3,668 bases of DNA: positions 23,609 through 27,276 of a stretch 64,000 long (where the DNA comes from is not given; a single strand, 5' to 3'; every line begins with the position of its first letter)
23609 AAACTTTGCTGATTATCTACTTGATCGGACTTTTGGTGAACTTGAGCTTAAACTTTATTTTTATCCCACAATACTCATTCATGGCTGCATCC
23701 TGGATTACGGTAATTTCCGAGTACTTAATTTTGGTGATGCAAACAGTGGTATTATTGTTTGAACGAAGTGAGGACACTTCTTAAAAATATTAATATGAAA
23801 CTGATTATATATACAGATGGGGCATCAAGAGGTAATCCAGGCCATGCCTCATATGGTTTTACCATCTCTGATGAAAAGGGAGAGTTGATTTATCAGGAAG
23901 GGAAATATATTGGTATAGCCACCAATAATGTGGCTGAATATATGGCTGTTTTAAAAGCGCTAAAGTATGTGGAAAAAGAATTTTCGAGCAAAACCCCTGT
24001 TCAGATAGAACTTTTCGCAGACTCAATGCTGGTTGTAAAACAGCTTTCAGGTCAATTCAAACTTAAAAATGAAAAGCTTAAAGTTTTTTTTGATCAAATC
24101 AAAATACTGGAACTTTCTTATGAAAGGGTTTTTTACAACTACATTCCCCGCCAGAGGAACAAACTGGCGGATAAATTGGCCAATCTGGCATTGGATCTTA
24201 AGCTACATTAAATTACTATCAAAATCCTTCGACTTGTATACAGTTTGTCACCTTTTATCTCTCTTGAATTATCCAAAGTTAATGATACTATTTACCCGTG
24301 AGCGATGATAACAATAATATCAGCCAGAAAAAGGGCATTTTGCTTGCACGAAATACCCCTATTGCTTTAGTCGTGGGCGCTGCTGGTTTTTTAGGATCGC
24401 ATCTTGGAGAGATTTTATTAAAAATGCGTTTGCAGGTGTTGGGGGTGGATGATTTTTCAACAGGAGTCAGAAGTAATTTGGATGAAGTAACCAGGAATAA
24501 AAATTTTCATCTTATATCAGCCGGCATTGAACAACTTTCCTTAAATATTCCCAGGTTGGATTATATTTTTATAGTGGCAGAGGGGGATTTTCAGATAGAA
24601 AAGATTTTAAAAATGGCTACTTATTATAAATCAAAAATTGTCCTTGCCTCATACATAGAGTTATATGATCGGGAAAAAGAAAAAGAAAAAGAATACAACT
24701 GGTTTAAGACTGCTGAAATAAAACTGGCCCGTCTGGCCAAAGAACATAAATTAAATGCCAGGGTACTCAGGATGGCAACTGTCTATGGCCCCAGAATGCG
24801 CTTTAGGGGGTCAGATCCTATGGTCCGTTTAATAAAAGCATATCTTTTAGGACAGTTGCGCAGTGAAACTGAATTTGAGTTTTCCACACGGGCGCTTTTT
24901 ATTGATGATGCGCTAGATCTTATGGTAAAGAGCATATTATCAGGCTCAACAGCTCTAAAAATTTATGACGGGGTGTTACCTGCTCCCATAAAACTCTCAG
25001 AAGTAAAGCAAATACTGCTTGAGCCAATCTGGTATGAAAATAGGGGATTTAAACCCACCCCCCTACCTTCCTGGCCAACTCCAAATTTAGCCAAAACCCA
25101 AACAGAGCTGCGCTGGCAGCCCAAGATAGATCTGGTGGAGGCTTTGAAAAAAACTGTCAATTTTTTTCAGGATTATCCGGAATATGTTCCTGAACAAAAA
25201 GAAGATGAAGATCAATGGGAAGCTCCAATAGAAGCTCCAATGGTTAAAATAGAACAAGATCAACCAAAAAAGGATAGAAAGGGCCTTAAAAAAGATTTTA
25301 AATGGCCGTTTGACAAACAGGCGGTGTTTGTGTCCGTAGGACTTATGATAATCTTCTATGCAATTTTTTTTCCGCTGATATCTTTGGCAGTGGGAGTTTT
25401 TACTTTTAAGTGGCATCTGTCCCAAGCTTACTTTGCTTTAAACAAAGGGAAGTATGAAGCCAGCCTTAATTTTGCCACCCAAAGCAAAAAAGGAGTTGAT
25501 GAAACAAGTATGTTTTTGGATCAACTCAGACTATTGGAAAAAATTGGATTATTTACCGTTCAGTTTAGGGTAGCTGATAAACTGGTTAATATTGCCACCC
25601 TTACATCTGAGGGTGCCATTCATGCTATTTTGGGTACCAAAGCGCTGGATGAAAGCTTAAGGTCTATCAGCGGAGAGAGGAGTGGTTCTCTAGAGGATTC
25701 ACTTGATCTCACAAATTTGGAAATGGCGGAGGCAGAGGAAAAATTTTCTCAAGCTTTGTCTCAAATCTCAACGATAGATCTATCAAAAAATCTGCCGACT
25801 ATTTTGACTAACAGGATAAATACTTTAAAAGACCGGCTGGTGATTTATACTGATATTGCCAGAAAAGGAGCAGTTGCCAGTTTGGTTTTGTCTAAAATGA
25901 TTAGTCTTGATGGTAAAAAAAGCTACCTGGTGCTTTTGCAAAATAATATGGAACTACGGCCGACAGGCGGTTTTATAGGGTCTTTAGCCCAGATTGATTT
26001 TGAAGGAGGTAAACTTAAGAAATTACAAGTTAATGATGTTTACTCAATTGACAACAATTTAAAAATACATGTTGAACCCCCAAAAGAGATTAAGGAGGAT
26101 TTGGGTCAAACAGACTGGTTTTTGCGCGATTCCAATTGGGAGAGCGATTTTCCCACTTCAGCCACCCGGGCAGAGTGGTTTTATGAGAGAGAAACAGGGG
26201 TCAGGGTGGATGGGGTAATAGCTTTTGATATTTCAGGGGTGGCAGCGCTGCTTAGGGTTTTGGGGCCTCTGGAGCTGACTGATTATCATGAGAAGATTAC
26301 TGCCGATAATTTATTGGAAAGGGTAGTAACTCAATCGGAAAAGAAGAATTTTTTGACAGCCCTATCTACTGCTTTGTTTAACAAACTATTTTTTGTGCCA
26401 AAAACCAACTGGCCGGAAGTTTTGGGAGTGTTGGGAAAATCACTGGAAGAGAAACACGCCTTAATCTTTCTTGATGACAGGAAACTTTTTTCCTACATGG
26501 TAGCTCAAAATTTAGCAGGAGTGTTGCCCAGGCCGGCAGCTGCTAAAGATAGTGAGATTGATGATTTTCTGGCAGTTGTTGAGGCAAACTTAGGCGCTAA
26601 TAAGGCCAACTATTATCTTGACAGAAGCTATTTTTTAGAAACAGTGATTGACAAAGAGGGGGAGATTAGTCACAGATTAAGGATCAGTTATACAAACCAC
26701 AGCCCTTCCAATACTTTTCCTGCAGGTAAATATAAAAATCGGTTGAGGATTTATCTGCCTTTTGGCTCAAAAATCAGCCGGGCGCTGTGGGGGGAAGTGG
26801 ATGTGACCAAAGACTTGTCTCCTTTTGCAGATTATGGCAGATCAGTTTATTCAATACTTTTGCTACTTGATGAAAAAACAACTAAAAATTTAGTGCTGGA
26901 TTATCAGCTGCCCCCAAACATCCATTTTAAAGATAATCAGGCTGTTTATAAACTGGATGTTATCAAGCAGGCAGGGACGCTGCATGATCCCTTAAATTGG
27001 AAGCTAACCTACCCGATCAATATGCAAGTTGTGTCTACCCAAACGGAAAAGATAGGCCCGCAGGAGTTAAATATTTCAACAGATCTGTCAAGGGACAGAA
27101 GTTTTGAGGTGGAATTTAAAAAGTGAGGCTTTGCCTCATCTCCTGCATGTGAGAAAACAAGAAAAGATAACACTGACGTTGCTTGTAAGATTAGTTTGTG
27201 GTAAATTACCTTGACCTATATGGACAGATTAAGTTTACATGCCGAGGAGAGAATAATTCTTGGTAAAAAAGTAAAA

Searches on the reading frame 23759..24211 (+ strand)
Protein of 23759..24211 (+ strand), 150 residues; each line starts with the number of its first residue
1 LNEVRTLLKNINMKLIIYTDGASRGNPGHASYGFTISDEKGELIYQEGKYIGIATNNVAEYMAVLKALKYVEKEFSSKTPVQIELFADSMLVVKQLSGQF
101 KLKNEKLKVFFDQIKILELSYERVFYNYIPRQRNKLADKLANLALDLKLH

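Call 36: search_protein_families(library=pfam, proteins=[window:23759-24211:+], max_evalue=0.001)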
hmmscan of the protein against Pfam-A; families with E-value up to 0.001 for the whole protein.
window:23759-24211:+ (150 aa): 2 families
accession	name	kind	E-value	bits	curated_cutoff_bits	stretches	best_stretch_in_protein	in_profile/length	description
PF13456.12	RVT_3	-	1.3e-15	57.8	21.6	1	19-144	2-123/123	Reverse transcriptase-like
PF00075.30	RNase_H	-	7.7e-13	49.3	25.8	1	14-142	3-137/141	RNase H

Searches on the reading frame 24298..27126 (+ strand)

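Call 37: search_protein_families(library=pfam, proteins=[window:24298-27126:+], max_evalue=0.001)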
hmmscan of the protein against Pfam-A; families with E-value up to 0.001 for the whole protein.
window:24298-27126:+ (942 aa): 3 families
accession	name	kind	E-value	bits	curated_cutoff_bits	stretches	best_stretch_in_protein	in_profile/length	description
PF13196.11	DUF4012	-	1.6e-28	100.5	28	1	538-675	1-138/144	Protein of unknown function (DUF4012)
PF01370.27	Epimerase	-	1.5e-08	34.8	20.9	1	23-72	1-50/240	NAD dependent epimerase/dehydratase family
PF16363.11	GDP_Man_Dehyd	-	0.00022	21.2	27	0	24-73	1-57/332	GDP-mannose 4,6 dehydratase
